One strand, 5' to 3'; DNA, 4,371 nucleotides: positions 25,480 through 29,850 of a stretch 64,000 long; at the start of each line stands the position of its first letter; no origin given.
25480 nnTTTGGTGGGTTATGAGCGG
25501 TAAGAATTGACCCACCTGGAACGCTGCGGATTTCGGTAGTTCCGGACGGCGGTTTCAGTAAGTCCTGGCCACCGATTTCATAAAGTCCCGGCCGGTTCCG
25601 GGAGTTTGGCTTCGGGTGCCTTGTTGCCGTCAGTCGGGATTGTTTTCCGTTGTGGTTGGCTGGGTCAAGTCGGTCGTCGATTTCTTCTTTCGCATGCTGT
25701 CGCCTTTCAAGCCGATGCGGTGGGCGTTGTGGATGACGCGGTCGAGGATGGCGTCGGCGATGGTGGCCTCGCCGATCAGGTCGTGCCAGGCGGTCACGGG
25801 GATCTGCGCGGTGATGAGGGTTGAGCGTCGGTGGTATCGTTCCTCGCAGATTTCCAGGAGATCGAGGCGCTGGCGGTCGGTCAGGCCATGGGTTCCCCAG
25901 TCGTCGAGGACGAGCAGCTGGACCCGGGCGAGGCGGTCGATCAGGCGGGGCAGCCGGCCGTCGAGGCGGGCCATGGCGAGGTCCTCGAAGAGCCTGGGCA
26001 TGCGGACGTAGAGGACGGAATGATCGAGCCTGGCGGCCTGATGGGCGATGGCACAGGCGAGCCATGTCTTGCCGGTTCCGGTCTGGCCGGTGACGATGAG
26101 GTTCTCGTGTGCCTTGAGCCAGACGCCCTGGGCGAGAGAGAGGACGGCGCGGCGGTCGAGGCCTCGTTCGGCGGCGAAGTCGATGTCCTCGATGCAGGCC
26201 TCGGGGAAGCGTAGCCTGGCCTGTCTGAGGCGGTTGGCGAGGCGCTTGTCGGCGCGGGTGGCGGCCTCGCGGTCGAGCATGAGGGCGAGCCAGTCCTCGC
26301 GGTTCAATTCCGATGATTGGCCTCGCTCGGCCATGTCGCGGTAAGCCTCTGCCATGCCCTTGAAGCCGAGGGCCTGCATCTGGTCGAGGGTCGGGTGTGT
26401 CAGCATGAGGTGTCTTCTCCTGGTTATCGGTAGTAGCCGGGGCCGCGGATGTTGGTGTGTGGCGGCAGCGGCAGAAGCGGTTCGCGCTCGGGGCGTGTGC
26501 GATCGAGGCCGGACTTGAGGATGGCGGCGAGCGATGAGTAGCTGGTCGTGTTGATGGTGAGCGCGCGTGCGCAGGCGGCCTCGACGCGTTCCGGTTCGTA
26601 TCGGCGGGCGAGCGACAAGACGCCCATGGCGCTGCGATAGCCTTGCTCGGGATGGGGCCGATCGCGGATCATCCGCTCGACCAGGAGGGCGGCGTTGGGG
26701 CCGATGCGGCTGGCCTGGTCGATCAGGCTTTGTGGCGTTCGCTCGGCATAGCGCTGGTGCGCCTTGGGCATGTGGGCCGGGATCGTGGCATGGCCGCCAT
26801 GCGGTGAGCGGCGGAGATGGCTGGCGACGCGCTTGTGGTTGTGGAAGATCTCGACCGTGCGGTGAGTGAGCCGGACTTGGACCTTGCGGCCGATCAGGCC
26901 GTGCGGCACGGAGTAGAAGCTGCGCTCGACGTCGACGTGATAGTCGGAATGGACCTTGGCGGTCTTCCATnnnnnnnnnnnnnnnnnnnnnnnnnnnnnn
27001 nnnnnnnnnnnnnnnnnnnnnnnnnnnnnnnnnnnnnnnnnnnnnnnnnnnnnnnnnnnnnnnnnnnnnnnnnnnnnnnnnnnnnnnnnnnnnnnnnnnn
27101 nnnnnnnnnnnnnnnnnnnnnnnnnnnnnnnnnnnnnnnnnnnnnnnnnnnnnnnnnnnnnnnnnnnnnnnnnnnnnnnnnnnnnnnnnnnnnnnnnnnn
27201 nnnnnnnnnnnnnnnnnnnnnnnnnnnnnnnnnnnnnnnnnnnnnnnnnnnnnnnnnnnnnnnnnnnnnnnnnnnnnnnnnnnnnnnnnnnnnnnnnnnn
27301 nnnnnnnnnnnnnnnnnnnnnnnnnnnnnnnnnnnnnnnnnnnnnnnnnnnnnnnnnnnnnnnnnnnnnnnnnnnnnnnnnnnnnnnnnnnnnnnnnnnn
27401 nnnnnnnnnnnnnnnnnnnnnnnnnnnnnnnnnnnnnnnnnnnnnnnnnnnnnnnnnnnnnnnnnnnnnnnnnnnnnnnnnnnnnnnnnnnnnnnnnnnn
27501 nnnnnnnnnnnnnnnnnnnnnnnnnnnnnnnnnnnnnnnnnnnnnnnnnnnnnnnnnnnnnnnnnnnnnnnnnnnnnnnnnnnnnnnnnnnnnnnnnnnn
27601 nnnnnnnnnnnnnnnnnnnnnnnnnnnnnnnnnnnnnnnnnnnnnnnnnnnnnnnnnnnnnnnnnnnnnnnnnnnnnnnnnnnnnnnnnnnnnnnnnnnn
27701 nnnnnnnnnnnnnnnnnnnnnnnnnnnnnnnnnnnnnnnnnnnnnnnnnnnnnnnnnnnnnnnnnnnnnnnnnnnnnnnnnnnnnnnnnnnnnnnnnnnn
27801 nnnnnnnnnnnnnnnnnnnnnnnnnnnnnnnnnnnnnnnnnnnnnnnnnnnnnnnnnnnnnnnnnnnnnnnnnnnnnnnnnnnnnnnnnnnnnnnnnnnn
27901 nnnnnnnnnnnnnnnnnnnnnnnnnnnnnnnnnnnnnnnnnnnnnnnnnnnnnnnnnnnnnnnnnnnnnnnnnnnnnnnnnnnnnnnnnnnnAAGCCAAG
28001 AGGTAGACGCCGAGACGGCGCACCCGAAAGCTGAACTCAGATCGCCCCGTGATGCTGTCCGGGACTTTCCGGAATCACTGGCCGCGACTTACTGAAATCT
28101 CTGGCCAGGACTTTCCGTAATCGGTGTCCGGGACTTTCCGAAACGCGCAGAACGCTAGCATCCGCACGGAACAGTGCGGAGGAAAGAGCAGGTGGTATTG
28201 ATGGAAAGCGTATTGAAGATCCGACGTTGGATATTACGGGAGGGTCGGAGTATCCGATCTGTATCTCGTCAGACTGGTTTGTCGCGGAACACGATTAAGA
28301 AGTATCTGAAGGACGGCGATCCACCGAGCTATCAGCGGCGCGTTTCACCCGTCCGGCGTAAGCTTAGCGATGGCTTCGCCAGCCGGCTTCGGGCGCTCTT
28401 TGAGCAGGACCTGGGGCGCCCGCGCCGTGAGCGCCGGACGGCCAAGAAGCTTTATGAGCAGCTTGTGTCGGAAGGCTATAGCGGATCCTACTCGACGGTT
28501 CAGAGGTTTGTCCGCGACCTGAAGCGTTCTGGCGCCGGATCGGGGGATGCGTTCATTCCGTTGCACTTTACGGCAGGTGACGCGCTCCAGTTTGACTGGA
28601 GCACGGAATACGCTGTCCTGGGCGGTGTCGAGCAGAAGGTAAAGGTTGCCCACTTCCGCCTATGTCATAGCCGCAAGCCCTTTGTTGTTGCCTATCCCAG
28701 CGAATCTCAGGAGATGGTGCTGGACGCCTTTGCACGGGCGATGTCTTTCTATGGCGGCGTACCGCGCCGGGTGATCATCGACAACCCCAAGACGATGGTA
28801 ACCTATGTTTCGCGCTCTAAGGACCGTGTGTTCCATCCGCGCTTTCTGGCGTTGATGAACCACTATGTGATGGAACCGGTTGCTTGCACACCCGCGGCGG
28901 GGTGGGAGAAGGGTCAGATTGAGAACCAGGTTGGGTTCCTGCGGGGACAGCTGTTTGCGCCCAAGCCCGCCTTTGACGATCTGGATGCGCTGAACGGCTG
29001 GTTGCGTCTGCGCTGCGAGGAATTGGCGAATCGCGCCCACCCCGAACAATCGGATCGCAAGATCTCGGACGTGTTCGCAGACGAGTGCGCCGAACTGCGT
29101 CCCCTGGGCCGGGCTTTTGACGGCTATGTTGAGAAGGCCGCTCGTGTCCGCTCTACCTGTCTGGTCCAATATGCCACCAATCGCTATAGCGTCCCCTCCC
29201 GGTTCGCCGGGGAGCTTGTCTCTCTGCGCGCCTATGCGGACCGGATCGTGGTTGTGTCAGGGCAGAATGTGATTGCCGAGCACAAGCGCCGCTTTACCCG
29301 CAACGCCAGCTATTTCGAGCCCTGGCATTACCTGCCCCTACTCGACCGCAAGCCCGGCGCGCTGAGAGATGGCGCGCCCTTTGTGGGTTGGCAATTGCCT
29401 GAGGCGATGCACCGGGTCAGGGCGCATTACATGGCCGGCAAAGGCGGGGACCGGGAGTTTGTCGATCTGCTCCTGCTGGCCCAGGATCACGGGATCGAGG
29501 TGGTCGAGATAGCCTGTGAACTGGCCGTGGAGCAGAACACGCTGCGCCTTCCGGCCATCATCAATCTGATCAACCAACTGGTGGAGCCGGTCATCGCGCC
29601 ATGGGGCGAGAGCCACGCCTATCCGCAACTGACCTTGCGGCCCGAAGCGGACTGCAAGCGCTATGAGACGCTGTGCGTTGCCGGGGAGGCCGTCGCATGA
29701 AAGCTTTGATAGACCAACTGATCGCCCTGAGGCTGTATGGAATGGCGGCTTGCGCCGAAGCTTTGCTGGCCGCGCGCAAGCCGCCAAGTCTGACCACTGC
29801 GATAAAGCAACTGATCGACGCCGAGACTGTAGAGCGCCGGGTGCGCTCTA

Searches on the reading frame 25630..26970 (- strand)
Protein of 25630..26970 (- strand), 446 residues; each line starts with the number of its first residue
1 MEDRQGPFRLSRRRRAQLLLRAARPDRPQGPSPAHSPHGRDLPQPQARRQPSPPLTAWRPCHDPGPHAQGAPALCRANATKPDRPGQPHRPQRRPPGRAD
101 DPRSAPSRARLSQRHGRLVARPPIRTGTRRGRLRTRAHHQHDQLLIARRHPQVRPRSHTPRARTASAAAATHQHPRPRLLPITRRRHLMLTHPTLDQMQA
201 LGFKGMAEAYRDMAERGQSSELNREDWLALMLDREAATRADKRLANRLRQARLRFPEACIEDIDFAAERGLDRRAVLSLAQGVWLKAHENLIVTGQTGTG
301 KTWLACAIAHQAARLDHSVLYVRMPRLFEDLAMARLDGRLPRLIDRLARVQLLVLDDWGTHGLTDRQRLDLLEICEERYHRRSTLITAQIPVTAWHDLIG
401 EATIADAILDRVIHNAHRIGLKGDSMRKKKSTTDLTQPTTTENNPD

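Call 110: search_protein_families(library=ncbifam, proteins=[window:25630-26970:-])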
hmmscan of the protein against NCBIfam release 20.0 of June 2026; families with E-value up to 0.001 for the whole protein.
window:25630-26970:- (446 aa): 11 families
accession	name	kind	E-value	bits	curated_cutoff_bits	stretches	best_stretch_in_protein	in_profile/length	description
NF038214.1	IS21_help_AAA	equivalog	2.7e-73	246.5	200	1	199-430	2-232/232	IS21-like element helper ATPase IstB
NF005098.0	PRK06526.1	subfamily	2.4e-39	135.4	296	1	199-443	21-264/266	transposase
NF006616.1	PRK09183.1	subfamily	4.9e-33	114.5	300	1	198-431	11-245/253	IS21-like element helper ATPase IstB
NF006038.0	PRK08181.1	subfamily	1.4e-27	96.7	317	1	209-433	28-252/271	transposase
NF005304.0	PRK06835.1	equivalog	6.9e-18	64.8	215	1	286-434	181-327/330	ATP-binding protein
NF005992.0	PRK08116.1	subfamily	7.7e-16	58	189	1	289-433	113-258/269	hypothetical protein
NF006505.0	PRK08939.1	equivalog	2e-13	50.3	228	1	255-428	121-305/306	primosomal protein DnaI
NF009043.0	PRK12377.1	subfamily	2.6e-08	33.8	389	1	287-430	100-241/248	ATP-binding protein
NF005931.1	PRK07952.1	equivalog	2e-06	27.6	357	1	290-429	101-240/246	replicative helicase loader DnaC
TIGR00362.1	DnaA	equivalog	3.9e-06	26.2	343.9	1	286-358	135-209/437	chromosomal replication initiator protein DnaA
TIGR03420.1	DnaA_homol_Hda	equivalog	6.4e-05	22.6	194.8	1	275-375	25-116/226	DnaA regulatory inactivator Hda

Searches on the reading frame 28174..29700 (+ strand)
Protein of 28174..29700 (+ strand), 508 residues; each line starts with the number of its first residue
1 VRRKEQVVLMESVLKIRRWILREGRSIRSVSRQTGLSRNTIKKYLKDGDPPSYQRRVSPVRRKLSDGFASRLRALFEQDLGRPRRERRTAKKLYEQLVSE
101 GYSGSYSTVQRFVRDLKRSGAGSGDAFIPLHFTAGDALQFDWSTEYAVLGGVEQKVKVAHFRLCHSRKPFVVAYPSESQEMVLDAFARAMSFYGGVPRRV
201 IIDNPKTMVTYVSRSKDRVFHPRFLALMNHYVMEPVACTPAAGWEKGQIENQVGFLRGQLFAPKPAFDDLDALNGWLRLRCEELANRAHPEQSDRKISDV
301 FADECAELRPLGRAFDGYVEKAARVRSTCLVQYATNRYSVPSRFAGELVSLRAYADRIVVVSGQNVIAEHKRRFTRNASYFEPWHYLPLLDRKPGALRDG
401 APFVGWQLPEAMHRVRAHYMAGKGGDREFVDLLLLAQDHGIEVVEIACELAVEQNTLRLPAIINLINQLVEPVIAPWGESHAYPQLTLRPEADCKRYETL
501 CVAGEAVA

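Call 110: search_protein_families(library=ncbifam, proteins=[window:28174-29700:+])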
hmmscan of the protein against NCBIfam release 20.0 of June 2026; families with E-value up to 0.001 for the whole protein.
window:28174-29700:+ (508 aa): 2 families
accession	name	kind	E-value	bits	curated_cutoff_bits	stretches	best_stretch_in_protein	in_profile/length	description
NF033546.1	transpos_IS21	equivalog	2e-86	290.2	160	1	18-311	2-292/294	IS21 family transposase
NF033577.2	transpos_IS481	equivalog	3.7e-10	39.8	224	1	18-275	7-257/284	IS481 family transposase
